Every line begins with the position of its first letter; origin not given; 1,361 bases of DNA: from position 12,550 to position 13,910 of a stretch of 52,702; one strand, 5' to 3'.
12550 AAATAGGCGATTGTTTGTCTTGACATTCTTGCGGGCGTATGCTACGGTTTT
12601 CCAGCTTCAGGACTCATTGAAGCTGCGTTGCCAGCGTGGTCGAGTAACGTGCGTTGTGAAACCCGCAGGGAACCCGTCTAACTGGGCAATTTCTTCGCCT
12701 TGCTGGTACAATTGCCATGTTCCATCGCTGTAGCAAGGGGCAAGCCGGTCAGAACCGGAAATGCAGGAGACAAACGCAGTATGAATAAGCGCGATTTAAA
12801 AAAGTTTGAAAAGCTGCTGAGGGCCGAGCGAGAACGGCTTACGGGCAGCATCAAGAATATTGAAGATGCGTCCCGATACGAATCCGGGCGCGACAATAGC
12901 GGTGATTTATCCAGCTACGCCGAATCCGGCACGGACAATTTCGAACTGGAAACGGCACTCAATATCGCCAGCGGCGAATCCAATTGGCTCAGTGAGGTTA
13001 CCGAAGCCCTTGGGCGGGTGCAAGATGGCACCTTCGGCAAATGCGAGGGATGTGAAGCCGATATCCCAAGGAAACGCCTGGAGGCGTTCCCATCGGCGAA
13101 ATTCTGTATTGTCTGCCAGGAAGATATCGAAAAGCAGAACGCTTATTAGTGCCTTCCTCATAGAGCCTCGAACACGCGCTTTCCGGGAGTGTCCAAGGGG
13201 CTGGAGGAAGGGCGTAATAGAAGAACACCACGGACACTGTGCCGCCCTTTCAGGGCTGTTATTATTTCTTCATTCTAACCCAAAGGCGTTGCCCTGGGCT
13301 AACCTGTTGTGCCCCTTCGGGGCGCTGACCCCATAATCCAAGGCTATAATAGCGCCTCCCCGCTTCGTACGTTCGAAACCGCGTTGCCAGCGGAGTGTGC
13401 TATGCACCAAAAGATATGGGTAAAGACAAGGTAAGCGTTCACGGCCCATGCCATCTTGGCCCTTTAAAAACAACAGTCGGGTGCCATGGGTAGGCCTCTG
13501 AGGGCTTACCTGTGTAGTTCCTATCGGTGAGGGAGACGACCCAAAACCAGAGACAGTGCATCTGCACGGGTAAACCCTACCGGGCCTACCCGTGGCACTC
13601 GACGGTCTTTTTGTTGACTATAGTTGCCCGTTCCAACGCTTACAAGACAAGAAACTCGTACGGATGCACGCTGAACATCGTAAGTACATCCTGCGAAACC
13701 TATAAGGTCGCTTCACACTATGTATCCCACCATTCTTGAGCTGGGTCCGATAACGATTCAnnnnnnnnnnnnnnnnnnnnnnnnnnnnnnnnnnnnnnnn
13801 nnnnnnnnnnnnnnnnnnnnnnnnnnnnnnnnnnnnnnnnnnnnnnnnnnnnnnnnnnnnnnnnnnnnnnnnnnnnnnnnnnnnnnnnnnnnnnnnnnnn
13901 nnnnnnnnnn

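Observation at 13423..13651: Independent copy of the same shell with a different perfect TSD (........)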

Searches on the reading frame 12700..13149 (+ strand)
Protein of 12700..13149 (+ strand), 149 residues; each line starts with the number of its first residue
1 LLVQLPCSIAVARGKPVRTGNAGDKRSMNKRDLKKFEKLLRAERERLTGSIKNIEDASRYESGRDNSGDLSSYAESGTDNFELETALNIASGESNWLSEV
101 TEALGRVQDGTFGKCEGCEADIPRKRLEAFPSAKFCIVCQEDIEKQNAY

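Call 14: search_protein_families(library=pfam, proteins=[window:12700-13149:+])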
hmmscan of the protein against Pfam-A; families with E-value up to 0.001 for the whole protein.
window:12700-13149:+ (149 aa): 1 family
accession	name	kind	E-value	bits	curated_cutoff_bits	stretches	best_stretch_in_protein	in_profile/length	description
PF01258.23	zf-dskA_traR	-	6.5e-12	45.7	24.9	1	110-145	1-36/36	Prokaryotic dksA/traR C4-type zinc finger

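Call 33: find_encoding_contigs(protein=window:12781-13146:+, flank=3000, max_places=8)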
Protein window:12781-13146:+ (122 aa): 1 contig read that carries it; 1 place shown.
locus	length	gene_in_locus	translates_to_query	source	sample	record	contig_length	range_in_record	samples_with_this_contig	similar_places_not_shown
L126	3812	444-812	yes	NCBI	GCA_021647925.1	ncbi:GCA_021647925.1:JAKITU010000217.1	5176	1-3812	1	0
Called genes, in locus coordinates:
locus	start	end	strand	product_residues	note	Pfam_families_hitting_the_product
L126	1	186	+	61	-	?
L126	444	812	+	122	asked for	PF01258:zf-dskA_traR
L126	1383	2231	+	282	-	PF01790:LGT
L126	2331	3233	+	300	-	PF00149:Metallophos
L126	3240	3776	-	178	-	-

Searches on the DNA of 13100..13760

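Call 43: search_rna_families(source=window, start=13100, end=13760, threshold=evalue, max_evalue=1)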
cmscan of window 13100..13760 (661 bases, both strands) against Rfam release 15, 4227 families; matches with E-value up to 1: 1.
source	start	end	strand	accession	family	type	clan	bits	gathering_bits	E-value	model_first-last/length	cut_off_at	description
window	13280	13324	+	RF01687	Acido-Lenti-1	Gene; sRNA;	-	22.9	37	0.0065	1-46/46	no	Acido-Lenti-1 RNA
